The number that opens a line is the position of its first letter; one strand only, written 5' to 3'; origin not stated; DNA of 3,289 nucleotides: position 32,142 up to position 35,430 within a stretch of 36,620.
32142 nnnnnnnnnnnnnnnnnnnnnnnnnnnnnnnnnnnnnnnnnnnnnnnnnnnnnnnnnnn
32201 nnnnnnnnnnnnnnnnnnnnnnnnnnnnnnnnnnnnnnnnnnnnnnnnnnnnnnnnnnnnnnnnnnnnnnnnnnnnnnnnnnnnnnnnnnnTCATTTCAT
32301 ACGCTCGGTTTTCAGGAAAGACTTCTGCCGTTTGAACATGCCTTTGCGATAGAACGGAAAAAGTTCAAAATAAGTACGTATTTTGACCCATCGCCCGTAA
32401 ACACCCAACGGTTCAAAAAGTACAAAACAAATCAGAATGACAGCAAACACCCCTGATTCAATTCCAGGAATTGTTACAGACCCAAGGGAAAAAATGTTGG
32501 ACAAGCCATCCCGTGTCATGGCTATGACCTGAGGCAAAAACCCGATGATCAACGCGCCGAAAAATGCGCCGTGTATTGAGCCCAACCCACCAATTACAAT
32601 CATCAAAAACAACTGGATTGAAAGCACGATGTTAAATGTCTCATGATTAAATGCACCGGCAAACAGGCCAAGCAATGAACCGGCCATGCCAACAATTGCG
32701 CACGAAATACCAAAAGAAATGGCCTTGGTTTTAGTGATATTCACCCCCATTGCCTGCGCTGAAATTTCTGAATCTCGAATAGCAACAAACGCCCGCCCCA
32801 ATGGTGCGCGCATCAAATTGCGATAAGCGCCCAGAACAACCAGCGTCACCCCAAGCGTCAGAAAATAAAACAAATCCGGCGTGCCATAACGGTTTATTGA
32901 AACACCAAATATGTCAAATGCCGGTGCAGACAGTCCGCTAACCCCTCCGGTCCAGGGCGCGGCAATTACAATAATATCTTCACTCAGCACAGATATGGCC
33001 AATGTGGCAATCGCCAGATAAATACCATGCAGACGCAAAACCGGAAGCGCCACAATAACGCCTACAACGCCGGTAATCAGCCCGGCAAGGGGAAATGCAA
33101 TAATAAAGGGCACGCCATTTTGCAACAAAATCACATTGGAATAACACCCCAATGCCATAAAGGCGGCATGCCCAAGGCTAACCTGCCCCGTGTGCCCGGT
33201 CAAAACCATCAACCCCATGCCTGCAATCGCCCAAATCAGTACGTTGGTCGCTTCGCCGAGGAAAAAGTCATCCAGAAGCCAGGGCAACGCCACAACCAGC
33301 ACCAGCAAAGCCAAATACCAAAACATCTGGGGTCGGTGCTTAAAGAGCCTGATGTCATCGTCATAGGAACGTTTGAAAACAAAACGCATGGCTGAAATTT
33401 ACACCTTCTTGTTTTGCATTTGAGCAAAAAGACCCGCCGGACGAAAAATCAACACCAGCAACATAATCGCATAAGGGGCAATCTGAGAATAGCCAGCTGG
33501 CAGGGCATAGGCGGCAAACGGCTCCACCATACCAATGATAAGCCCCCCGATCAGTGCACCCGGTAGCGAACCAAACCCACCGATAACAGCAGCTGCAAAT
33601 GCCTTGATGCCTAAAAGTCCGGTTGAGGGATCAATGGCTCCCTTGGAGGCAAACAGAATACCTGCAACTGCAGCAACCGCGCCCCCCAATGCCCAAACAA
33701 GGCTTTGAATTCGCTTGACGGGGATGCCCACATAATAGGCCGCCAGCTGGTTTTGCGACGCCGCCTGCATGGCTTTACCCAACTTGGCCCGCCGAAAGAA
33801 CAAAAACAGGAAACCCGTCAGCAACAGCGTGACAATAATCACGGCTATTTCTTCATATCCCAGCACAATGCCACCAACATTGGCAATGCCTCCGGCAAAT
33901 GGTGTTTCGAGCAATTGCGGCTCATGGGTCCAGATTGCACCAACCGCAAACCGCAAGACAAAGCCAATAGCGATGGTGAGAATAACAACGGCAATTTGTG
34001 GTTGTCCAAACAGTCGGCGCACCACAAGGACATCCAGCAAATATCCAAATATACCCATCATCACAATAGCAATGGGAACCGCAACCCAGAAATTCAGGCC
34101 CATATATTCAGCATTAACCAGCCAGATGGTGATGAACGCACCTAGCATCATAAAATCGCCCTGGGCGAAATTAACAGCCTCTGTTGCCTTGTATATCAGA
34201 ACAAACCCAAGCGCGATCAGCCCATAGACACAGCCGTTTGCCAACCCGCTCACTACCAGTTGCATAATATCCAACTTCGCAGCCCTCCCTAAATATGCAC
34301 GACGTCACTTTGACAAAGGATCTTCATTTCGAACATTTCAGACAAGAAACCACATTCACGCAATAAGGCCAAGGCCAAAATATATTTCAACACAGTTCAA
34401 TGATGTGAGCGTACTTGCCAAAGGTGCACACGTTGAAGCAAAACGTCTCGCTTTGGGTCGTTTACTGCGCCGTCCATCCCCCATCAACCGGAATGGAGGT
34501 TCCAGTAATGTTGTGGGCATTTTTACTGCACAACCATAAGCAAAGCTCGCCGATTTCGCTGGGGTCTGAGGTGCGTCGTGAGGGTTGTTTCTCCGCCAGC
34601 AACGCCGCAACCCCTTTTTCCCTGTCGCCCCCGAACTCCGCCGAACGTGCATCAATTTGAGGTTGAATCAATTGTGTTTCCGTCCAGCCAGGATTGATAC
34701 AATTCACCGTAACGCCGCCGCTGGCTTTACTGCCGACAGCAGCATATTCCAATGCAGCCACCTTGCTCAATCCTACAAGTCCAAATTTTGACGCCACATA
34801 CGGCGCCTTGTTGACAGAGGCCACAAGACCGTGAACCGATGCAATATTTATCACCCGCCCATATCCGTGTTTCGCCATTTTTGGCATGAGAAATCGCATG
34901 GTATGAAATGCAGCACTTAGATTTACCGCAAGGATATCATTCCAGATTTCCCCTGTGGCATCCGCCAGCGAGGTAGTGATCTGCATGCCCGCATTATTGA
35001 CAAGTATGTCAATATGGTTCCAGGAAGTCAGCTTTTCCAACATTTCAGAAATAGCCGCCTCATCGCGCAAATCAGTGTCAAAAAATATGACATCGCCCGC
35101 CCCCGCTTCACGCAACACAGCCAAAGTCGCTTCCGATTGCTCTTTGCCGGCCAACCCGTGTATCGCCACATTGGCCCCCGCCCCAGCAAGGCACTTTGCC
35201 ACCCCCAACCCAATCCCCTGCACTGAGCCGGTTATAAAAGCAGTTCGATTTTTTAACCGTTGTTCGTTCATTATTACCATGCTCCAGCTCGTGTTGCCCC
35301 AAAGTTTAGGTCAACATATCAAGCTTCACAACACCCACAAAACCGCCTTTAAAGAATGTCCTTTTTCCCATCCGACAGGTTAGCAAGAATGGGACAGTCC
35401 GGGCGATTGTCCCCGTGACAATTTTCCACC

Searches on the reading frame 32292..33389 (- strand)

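Call 34: search_protein_families(library=pfam, proteins=[window:32292-33389:-], max_evalue=0.00001)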
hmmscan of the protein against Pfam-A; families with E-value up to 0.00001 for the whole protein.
window:32292-33389:- (365 aa): 1 family
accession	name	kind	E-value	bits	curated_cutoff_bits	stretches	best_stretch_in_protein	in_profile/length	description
PF02653.21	BPD_transp_2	-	1.9e-34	119.5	26.8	1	47-292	6-250/269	Branched-chain amino acid transport system / permease component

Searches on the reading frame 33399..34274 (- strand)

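Call 34: search_protein_families(library=pfam, proteins=[window:33399-34274:-], max_evalue=0.00001)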
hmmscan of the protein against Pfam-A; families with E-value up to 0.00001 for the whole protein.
window:33399-34274:- (291 aa): 1 family
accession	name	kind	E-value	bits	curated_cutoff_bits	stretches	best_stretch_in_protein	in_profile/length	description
PF02653.21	BPD_transp_2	-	6.9e-39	134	26.8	1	8-275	3-269/269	Branched-chain amino acid transport system / permease component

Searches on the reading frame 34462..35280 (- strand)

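Call 34: search_protein_families(library=pfam, proteins=[window:34462-35280:-], max_evalue=0.00001)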
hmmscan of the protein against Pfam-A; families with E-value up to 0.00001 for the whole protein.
window:34462-35280:- (272 aa): 3 families
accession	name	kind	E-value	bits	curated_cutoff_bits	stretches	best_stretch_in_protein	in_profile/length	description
PF13561.12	adh_short_C2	-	1.3e-46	159.5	27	1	21-270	6-236/236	Enoyl-(Acyl carrier protein) reductase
PF00106.31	adh_short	-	3e-46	157.8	26.6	1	13-208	2-190/195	short chain dehydrogenase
PF08659.16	KR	-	2.4e-09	37.8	22.6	1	14-164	3-152/180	KR domain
